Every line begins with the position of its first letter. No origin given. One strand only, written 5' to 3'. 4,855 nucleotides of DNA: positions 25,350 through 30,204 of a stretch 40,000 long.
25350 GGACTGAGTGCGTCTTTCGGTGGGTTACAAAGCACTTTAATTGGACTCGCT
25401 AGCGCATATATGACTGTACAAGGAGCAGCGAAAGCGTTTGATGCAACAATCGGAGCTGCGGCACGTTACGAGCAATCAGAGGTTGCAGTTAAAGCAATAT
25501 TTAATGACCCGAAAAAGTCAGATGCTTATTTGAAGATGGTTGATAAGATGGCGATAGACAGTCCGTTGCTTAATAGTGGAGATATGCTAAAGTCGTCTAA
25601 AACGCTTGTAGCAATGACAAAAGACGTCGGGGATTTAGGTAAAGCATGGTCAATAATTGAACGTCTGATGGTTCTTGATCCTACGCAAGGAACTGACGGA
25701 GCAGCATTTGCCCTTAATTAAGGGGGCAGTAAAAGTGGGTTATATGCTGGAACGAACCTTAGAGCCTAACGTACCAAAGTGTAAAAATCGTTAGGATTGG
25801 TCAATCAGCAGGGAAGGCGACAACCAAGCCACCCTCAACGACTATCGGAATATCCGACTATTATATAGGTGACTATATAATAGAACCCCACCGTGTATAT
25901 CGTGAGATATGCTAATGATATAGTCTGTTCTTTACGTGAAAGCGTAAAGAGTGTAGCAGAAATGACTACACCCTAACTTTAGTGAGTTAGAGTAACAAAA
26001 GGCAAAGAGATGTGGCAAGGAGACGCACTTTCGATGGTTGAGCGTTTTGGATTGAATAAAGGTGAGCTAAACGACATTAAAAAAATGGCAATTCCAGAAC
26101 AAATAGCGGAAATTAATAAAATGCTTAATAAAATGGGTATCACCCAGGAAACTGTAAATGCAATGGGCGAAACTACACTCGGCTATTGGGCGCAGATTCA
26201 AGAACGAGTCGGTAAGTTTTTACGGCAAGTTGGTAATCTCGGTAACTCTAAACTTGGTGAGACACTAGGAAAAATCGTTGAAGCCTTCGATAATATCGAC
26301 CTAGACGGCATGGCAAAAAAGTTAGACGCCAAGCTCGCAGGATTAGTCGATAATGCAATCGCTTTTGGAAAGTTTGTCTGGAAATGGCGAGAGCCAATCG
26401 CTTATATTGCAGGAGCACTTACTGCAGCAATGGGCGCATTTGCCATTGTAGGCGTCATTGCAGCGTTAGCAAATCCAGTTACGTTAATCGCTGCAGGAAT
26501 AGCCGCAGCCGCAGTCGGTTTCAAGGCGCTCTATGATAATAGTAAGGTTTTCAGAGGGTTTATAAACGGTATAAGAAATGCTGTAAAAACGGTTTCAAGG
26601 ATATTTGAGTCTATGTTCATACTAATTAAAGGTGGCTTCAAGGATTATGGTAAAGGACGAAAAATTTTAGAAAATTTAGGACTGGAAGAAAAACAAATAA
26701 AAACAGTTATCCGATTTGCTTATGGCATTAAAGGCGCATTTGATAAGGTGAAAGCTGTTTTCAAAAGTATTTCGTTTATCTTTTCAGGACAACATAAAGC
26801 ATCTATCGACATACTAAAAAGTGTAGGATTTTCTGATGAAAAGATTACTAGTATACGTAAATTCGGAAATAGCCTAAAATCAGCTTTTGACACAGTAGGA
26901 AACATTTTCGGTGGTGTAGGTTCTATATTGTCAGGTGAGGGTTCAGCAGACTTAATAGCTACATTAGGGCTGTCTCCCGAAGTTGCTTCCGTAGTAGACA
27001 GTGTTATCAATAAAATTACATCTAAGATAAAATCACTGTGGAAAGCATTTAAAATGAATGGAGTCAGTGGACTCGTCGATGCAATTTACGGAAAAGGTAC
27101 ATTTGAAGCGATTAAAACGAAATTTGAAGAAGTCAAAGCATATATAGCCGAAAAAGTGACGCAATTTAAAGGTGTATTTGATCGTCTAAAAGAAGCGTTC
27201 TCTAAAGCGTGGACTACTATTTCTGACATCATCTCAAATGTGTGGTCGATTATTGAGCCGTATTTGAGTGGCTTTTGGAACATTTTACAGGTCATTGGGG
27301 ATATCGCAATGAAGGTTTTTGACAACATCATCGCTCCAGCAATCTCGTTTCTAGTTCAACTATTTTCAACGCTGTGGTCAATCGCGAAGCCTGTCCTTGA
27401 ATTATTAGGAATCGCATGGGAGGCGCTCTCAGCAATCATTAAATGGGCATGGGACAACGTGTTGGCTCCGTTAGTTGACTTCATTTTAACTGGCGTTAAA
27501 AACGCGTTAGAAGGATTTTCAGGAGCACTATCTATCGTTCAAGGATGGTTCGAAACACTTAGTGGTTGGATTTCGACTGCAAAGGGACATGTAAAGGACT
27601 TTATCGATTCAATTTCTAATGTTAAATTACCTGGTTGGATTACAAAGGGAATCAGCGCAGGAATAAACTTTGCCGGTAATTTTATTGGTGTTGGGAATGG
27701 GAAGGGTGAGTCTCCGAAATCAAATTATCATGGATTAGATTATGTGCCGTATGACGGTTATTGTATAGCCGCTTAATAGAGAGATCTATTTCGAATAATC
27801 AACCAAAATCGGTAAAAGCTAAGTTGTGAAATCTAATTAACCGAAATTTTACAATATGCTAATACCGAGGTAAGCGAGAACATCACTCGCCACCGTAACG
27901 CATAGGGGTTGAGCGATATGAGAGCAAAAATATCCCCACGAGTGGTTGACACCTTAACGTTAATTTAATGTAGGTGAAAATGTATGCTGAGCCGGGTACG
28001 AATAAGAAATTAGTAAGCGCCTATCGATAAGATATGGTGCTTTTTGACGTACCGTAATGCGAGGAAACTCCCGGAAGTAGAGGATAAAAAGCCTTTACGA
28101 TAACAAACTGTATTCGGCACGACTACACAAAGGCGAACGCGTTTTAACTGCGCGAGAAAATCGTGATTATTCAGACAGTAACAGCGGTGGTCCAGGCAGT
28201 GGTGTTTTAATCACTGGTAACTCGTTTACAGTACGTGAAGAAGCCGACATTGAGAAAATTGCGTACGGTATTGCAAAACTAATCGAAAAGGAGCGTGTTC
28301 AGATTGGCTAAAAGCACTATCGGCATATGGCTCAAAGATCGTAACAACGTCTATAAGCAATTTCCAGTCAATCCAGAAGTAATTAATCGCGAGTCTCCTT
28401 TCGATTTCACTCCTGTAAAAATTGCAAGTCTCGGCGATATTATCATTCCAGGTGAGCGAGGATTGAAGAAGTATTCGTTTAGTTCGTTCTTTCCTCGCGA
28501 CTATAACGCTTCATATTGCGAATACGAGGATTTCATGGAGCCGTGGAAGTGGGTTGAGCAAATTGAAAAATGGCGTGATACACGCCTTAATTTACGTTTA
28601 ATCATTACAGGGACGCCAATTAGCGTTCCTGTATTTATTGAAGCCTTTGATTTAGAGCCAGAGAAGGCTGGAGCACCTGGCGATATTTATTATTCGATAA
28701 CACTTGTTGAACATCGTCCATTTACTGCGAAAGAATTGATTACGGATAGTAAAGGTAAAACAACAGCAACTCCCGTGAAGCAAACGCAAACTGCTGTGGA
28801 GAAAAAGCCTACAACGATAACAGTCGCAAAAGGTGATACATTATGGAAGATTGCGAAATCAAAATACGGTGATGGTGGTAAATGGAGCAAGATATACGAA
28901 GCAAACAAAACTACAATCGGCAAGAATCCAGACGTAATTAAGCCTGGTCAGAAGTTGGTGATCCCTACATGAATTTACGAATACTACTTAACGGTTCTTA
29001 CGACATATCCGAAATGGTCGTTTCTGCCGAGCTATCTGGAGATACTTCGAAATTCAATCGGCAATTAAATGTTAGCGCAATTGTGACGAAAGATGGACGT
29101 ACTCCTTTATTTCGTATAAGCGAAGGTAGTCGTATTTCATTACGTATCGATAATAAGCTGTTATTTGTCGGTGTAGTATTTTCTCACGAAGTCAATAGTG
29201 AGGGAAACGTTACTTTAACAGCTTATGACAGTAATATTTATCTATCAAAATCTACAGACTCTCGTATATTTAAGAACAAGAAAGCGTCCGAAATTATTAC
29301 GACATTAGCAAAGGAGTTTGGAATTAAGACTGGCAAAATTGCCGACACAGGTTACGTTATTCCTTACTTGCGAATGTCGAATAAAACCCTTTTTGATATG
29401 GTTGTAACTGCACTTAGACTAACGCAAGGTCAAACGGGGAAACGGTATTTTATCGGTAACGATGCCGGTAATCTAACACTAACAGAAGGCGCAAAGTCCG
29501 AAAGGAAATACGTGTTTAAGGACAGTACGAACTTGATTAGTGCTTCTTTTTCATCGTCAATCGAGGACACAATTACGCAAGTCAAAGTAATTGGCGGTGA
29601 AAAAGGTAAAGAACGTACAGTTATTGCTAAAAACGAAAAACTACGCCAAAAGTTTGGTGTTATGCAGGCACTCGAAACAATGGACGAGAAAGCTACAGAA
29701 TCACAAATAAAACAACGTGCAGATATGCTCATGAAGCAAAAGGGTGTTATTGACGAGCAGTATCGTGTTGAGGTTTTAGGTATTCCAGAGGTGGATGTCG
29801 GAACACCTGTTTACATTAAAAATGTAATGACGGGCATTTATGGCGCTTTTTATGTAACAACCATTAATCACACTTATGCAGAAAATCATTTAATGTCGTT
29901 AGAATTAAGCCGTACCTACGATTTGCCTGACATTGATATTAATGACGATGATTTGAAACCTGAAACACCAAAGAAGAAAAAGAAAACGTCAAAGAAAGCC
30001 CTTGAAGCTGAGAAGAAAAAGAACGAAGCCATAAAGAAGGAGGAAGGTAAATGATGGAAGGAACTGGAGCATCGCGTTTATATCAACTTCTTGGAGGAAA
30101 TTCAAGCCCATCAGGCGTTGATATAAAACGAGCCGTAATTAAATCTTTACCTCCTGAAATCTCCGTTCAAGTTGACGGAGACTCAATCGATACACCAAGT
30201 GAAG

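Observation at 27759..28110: Second, unrelated group I-like intron (352 nt) in the same tape measure gene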

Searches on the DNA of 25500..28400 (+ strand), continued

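Call 25: get_annotated_region(hit=H28, flank=1500)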
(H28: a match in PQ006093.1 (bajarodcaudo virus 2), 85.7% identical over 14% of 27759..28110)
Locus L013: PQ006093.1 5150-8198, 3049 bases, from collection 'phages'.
description: Bajarodcaudo virus 2 isolate BGG_06_2, complete genome.
organism: bajarodcaudo virus 2 (NCBI taxid 3342781)
taxonomy: Viruses; Duplodnaviria; Heunggongvirae; Uroviricota; Caudoviricetes
host: -; source: Neotoma bryanti feces; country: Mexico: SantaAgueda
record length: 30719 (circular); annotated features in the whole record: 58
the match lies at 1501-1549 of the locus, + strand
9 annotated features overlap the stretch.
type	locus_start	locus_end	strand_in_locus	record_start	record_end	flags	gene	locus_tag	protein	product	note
CDS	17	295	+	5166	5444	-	-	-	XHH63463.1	hypothetical protein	-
CDS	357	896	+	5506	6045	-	-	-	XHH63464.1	hypothetical protein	-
CDS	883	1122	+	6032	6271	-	-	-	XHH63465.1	hypothetical protein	-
CDS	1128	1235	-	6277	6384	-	-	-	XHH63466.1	hypothetical protein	-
CDS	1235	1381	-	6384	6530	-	-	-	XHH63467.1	hypothetical protein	-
CDS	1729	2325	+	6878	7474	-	-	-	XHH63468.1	hypothetical protein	-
CDS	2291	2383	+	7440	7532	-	-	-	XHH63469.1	hypothetical protein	-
CDS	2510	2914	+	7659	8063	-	-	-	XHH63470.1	hypothetical protein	-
CDS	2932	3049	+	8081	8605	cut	-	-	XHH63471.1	hypothetical protein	-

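Call 28: search_rna_families(sources=[L001, L002, L005, L006, L007, L008, L009, L010, L011, L012, L013], threshold=evalue, max_evalue=0.01, show_alignments=4)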
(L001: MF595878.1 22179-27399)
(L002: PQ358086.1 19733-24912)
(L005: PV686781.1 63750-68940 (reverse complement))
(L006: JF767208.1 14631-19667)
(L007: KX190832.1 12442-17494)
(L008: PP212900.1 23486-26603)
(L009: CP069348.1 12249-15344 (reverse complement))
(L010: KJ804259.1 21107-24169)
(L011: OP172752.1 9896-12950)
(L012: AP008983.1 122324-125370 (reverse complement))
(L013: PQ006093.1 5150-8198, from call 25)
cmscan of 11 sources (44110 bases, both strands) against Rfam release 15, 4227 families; matches with E-value up to 0.01: 1.
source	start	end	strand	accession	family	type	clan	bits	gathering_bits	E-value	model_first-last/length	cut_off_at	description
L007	885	1103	+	RF00028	Intron_gpI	Intron;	-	97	50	5.6e-24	1-253/253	no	Group I catalytic intron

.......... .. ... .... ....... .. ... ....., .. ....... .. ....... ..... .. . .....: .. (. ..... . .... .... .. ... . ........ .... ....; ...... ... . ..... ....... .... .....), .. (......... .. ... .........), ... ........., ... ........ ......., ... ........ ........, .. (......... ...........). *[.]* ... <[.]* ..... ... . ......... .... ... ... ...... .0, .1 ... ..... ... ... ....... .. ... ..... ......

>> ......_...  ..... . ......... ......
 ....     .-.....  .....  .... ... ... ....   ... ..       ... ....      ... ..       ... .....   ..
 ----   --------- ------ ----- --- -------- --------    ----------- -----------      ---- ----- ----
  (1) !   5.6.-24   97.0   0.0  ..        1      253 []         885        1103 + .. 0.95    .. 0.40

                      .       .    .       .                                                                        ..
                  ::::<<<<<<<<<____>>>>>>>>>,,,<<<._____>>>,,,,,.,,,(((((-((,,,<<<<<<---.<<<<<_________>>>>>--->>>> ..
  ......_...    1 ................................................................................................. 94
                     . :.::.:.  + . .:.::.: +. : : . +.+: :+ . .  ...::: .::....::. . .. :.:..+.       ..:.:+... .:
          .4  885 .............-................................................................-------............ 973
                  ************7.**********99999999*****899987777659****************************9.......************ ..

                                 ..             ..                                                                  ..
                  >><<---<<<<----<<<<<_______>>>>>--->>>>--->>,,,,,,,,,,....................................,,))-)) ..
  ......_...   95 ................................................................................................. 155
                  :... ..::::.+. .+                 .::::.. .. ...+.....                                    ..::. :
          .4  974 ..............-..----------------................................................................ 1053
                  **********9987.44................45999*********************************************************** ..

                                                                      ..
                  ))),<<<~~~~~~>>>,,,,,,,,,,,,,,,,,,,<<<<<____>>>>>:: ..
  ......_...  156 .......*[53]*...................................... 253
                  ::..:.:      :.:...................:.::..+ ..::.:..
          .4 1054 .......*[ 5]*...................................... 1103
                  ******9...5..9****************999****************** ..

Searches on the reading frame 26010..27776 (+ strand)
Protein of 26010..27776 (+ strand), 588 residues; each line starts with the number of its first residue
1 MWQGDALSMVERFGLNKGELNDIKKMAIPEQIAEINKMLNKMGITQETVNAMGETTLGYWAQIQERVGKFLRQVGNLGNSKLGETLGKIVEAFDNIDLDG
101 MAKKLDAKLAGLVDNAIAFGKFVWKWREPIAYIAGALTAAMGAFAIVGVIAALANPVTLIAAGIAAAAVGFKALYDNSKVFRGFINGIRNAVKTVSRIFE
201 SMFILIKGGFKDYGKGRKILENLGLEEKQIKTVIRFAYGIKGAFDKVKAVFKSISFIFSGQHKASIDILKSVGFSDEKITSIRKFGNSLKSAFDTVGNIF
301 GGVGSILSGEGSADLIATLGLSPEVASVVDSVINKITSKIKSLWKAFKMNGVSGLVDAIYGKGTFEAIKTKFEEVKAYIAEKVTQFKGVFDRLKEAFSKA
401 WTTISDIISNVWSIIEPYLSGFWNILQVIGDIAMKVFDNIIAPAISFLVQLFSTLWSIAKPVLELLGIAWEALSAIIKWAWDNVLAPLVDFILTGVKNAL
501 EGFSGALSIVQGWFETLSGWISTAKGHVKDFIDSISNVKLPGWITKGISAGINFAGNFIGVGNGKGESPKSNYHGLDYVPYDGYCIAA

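Call 70: find_encoding_contigs(protein=window:26010-27776:+, flank=1500, max_places=4)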
Protein window:26010-27776:+ (588 aa): 1 contig read that carries it; 1 place shown.
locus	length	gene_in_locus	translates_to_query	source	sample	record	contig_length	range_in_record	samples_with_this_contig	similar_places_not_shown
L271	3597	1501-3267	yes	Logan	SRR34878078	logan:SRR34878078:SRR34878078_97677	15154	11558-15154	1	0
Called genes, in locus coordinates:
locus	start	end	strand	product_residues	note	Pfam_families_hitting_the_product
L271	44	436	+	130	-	PF08890:Phage_TAC_5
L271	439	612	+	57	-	-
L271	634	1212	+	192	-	-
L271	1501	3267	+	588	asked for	PF26039:Dcst2 (faint)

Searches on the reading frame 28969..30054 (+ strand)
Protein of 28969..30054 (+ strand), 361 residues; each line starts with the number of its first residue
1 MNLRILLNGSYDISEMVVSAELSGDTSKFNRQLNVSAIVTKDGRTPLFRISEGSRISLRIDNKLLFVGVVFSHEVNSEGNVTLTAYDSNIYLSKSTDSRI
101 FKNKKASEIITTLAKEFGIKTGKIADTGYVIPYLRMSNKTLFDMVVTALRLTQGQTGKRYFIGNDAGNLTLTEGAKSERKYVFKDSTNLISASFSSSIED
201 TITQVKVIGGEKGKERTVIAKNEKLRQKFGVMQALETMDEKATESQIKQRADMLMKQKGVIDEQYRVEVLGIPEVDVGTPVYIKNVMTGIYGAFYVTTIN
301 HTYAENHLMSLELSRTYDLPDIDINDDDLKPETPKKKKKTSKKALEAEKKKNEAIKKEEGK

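Call 67: search_protein_families(library=pfam, proteins=[window:28969-30054:+], max_evalue=0.001)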
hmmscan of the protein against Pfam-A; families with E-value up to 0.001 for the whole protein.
window:28969-30054:+ (361 aa): 2 families
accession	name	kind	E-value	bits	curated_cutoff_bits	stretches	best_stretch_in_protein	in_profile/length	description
PF24032.1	YQBQ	-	1.4e-79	268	27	1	23-313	4-293/294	YQBQ-like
PF05954.17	Phage_GPD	-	9.4e-05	22.2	30.1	1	56-143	31-129/305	Phage tail baseplate hub (GPD)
